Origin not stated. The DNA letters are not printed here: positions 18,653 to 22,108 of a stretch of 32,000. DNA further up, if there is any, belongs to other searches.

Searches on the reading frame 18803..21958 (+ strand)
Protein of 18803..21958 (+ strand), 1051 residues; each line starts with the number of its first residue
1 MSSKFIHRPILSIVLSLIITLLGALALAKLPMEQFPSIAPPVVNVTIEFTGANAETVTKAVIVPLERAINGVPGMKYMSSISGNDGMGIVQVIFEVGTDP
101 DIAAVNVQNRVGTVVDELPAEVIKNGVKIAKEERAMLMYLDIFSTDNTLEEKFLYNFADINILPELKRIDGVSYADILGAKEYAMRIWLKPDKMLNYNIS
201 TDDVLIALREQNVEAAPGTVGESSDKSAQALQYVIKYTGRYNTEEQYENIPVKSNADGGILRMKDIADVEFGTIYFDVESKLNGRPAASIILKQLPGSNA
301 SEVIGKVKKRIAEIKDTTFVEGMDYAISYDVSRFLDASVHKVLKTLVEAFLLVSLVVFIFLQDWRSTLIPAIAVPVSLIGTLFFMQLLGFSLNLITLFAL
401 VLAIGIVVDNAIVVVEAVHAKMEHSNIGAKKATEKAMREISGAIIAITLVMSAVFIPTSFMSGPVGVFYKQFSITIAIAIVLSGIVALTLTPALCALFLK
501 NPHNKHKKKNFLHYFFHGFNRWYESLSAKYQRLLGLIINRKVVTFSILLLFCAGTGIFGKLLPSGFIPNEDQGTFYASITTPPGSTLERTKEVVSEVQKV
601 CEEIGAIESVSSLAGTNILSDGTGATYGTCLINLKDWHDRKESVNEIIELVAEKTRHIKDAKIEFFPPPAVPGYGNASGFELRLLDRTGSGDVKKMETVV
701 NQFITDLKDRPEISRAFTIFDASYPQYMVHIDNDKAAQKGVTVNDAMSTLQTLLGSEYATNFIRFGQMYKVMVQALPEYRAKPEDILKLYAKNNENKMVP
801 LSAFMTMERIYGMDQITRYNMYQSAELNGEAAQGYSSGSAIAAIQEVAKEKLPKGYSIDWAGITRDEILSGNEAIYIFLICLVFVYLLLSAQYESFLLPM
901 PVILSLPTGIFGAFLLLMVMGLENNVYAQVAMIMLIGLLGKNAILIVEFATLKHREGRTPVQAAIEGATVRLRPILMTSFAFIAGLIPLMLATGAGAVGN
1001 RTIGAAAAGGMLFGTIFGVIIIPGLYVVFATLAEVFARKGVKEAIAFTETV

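Call 70: search_protein_families(library=pfam, proteins=[window:18803-21958:+], max_evalue=0.001)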
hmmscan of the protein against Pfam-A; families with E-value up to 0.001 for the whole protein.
window:18803-21958:+ (1051 aa): 2 families
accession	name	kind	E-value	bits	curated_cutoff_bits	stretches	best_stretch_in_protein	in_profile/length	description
PF00873.25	ACR_tran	-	0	1033.7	28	1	1-1029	1-1020/1021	AcrB/AcrD/AcrF family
PF03176.21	MMPL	-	1.5e-10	41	20.5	1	338-522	141-318/333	MMPL family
